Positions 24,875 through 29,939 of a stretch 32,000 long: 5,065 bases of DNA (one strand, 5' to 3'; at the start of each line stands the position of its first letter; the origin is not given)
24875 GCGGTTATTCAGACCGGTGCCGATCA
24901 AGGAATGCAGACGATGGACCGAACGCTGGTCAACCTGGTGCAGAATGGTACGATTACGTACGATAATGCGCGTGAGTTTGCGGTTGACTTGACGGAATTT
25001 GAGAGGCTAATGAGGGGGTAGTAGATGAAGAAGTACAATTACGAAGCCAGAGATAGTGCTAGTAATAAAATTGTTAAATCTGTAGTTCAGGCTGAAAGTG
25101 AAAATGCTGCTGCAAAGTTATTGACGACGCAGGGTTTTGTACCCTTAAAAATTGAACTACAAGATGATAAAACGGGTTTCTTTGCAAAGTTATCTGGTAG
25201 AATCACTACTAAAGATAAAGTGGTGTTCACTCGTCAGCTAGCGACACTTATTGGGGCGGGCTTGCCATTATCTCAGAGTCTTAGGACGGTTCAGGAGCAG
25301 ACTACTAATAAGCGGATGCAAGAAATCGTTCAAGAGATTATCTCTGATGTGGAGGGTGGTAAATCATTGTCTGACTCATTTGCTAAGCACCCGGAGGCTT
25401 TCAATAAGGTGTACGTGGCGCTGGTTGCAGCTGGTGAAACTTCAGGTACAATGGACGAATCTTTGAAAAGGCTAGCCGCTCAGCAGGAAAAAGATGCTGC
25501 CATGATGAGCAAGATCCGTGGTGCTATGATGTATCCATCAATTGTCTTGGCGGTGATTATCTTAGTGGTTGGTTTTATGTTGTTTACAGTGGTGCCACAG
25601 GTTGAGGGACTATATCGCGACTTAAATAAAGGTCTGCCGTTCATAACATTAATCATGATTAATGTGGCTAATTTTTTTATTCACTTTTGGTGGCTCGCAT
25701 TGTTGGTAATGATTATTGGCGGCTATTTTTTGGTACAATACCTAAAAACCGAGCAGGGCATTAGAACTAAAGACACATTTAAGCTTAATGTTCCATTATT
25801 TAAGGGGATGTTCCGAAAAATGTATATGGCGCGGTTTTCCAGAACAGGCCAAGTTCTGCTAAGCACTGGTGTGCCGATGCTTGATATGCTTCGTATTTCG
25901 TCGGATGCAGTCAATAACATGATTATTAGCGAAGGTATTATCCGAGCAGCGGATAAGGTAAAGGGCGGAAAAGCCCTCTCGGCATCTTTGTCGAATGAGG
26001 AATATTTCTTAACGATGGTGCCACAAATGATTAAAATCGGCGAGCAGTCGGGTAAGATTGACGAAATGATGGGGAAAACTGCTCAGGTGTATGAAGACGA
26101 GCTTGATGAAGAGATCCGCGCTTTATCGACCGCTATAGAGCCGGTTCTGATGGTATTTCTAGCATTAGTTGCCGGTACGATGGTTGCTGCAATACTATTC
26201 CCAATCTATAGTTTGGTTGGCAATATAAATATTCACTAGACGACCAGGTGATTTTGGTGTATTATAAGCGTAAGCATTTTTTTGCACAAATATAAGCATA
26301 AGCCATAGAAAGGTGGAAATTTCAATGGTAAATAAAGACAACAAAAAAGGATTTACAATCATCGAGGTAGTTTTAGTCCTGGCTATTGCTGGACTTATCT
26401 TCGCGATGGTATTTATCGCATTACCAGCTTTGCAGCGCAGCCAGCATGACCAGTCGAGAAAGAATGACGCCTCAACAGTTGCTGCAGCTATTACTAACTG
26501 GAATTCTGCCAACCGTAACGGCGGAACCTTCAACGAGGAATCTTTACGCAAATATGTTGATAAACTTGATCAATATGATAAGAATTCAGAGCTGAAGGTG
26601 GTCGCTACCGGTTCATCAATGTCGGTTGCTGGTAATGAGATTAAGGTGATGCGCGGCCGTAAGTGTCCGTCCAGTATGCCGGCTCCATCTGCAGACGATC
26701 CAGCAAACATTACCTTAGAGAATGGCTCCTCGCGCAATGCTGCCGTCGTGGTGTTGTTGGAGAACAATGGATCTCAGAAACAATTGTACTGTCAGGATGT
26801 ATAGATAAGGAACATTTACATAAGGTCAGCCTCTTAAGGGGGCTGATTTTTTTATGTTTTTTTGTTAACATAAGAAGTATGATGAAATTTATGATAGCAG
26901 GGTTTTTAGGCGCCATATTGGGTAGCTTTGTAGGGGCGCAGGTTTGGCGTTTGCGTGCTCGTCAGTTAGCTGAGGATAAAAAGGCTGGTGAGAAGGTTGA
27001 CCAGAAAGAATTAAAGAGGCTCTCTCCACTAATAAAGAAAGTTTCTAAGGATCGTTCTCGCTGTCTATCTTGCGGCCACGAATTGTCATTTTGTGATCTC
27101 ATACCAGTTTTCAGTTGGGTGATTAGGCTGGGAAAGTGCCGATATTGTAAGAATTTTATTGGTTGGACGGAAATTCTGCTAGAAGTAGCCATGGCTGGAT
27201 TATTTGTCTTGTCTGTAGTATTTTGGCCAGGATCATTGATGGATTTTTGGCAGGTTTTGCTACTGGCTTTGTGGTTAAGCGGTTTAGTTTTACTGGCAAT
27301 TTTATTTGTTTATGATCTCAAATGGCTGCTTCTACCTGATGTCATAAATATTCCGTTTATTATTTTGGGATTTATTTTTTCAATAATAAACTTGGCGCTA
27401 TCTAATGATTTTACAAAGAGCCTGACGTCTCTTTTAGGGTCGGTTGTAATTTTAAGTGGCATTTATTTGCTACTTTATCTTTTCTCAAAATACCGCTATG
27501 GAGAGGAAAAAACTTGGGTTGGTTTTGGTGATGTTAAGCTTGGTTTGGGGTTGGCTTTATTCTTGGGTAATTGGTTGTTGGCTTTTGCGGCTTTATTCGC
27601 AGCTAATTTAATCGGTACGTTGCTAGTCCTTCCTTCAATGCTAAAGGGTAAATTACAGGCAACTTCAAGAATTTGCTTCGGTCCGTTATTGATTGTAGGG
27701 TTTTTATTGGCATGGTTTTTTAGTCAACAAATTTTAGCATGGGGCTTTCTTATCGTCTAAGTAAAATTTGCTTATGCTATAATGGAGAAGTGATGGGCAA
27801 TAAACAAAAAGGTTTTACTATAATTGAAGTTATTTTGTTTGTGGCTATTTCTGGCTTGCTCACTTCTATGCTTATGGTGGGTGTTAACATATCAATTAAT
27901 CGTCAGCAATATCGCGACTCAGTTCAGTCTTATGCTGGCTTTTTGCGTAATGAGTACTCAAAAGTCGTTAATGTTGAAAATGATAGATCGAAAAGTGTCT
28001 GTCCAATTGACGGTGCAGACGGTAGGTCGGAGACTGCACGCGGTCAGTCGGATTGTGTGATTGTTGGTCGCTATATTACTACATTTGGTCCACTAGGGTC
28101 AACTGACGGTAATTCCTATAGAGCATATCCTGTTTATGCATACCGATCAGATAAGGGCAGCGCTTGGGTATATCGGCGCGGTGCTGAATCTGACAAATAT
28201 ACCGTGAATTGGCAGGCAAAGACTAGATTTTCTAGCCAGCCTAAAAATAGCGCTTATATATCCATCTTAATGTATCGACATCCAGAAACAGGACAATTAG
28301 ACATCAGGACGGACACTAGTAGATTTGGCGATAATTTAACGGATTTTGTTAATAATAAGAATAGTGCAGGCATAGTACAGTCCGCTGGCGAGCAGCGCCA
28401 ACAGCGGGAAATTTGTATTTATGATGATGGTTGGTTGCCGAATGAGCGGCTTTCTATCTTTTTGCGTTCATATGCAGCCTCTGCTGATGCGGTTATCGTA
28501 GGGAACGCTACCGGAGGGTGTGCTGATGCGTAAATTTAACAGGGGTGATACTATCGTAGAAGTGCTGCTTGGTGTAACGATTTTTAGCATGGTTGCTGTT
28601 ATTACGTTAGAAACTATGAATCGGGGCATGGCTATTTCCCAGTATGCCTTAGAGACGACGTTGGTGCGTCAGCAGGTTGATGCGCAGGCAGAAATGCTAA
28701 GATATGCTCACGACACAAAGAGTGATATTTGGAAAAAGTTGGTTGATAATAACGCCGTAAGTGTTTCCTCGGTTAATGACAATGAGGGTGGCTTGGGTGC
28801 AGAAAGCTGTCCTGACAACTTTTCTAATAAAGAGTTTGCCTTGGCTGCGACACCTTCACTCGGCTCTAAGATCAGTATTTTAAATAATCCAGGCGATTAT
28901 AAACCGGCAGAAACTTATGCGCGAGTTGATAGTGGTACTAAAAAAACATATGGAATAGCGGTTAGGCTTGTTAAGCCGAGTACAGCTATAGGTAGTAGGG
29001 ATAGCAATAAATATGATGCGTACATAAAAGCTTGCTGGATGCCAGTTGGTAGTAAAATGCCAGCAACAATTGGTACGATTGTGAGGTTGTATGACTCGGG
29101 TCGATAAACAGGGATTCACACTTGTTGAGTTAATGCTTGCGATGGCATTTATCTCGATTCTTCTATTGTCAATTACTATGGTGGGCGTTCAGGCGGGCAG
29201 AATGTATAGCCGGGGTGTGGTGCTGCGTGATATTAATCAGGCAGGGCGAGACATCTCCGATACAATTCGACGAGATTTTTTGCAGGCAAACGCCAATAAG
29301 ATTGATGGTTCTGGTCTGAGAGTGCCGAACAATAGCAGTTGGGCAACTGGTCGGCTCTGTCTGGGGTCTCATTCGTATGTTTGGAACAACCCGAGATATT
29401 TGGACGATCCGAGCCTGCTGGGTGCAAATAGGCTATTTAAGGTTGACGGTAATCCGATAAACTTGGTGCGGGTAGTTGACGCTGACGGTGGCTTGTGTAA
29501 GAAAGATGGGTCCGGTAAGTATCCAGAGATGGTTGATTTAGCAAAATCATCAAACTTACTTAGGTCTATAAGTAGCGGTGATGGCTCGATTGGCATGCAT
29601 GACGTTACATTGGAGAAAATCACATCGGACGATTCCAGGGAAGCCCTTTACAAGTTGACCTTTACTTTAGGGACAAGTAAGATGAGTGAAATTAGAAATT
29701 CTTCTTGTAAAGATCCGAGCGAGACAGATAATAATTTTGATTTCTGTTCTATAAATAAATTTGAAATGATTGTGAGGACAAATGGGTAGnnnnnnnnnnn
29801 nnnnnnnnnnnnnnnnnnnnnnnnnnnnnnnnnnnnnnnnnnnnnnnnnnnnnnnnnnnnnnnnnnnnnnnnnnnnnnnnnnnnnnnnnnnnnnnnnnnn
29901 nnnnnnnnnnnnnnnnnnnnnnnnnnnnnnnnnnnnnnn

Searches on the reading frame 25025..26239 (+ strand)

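Call 6: search_protein_families(library=pfam, proteins=[window:25025-26239:+], max_evalue=0.01)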
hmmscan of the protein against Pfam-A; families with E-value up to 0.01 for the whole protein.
window:25025-26239:+ (404 aa): 1 family
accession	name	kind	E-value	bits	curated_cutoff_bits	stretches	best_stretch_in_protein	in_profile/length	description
PF00482.28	T2SSF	-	1.8e-56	189.9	25.2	2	68-191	1-125/125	Type II secretion system (T2SS), protein F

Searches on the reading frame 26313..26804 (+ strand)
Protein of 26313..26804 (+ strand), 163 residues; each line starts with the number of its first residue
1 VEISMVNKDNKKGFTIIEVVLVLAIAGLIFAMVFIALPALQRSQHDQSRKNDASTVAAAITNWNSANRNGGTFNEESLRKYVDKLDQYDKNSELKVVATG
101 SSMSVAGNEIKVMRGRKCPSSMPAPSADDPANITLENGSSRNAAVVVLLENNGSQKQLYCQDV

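Call 6: search_protein_families(library=pfam, proteins=[window:26313-26804:+], max_evalue=0.01)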
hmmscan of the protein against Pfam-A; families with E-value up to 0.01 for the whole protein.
window:26313-26804:+ (163 aa): 1 family
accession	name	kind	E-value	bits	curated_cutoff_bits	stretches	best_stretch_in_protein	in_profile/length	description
PF07963.17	N_methyl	-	1.1e-06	28.4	21.2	1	10-34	3-27/27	Prokaryotic N-terminal methylation motif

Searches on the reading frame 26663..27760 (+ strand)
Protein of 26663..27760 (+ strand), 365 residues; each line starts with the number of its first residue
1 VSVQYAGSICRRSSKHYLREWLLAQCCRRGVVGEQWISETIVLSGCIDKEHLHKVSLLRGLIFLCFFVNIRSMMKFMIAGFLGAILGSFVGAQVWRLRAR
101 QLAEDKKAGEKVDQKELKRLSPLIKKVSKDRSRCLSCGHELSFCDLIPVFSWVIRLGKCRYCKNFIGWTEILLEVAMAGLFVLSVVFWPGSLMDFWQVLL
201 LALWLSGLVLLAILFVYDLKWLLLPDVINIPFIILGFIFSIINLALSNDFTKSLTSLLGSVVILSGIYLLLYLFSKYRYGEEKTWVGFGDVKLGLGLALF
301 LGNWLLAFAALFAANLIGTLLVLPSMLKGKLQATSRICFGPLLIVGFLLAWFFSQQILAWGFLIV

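Call 6: search_protein_families(library=pfam, proteins=[window:26663-27760:+], max_evalue=0.01)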
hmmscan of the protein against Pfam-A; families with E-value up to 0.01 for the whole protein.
window:26663-27760:+ (365 aa): 2 families
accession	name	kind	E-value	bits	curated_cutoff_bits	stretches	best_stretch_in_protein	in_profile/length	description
PF06750.18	A24_N_bact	-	1.7e-20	73.3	23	1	82-186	2-82/84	Bacterial Peptidase A24 N-terminal domain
PF01478.23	Peptidase_A24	-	1.6e-10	41.8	26.5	1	208-322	4-103/104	Type IV leader peptidase family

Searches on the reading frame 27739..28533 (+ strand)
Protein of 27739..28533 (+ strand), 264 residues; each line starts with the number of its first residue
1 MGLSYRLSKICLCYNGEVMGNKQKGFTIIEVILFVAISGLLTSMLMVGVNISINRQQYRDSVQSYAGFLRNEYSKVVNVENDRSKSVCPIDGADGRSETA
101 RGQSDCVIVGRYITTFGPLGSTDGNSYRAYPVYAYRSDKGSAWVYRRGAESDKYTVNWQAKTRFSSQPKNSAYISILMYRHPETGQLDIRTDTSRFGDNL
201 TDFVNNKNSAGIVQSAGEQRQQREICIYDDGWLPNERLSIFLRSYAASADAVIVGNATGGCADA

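Call 10: search_protein_families(library=ncbifam, proteins=[window:27739-28533:+], max_evalue=0.1)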
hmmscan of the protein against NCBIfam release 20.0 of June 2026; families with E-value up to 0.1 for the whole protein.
window:27739-28533:+ (264 aa): 4 families
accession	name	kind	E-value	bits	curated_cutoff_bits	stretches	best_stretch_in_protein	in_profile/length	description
TIGR01708.2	typeII_sec_gspH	equivalog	0.0025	17.8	80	1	23-50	1-28/169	type II secretion system minor pseudopilin GspH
NF007848.0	PRK10557.1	equivalog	0.016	14.6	120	1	18-109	5-93/192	prepilin peptidase-dependent protein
NF007800.0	PRK10506.1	equivalog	0.021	14.7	158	1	20-80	5-65/163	prepilin peptidase-dependent protein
TIGR02532.1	IV_pilin_GFxxxE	domain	0.057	13.3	16.3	1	23-45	1-23/24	prepilin-type N-terminal cleavage/methylation domain-containing protein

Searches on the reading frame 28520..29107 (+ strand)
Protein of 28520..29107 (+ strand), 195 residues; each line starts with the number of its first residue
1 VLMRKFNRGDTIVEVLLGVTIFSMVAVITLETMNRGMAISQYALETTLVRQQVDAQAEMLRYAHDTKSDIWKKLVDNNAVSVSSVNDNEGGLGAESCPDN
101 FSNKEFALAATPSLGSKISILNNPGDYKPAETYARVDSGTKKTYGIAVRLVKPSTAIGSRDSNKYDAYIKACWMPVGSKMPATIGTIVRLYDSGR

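Call 10: search_protein_families(library=ncbifam, proteins=[window:28520-29107:+], max_evalue=0.1)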
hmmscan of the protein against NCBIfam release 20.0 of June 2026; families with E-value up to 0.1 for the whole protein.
window:28520-29107:+ (195 aa): 2 families
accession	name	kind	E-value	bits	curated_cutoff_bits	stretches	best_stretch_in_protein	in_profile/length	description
TIGR01707.1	gspI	equivalog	0.0065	16.9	44.35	1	9-60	1-52/101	type II secretion system minor pseudopilin GspI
NF047827.1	T3SSXpsH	equivalog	0.087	12.6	160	0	8-45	1-38/145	type II secretion system protein XpsH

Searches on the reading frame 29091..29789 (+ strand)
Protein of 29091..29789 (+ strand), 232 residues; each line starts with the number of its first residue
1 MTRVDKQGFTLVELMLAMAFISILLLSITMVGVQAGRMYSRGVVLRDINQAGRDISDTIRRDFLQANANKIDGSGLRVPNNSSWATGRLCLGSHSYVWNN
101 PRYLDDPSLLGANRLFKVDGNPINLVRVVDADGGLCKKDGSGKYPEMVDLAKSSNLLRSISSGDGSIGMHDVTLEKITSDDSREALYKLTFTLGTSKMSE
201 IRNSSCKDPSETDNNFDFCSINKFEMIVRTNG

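Call 10: search_protein_families(library=ncbifam, proteins=[window:29091-29789:+], max_evalue=0.1)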
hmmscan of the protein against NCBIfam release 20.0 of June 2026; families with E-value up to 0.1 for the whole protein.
window:29091-29789:+ (232 aa): 13 families
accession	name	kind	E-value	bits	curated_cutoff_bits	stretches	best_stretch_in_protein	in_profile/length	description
NF007848.0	PRK10557.1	equivalog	3.3e-05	23.3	120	1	3-30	7-34/192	prepilin peptidase-dependent protein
TIGR02532.1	IV_pilin_GFxxxE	domain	7.9e-05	22.3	16.3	1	6-26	1-21/24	prepilin-type N-terminal cleavage/methylation domain-containing protein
TIGR02599.1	TIGR02599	subfamily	8e-05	22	256.5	1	8-70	1-63/361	Verru_Chthon cassette protein C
NF007862.0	PRK10574.1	equivalog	0.00013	22.1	138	1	5-51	3-45/145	prepilin peptidase-dependent pilin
NF038303.1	EPS_HpsB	equivalog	0.00037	20.6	150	1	6-70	2-66/211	hormogonium polysaccharide secretion pseudopilin HpsB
NF007800.0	PRK10506.1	equivalog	0.0023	17.8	158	1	5-68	7-66/163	prepilin peptidase-dependent protein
NF040999.1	pilin_ComGC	equivalog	0.003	17.7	75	1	7-26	2-21/84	competence type IV pilus major pilin ComGC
TIGR02523.1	type_IV_pilV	equivalog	0.014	15.9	52.2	1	7-70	2-65/139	type IV pilus modification protein PilV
NF041002.1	pilin_ComGF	equivalog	0.015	15.5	80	1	7-31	2-26/139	competence type IV pilus minor pilin ComGF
NF040982.1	ComGD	equivalog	0.018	15.5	70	1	7-31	2-26/139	competence type IV pilus minor pilin ComGD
TIGR01708.2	typeII_sec_gspH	equivalog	0.024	14.6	80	1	7-31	2-26/169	type II secretion system minor pseudopilin GspH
TIGR01707.1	gspI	equivalog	0.035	14.6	44.35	1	8-29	1-22/101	type II secretion system minor pseudopilin GspI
TIGR02596.1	TIGR02596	subfamily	0.083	13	70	0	9-34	1-26/196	Verru_Chthon cassette protein D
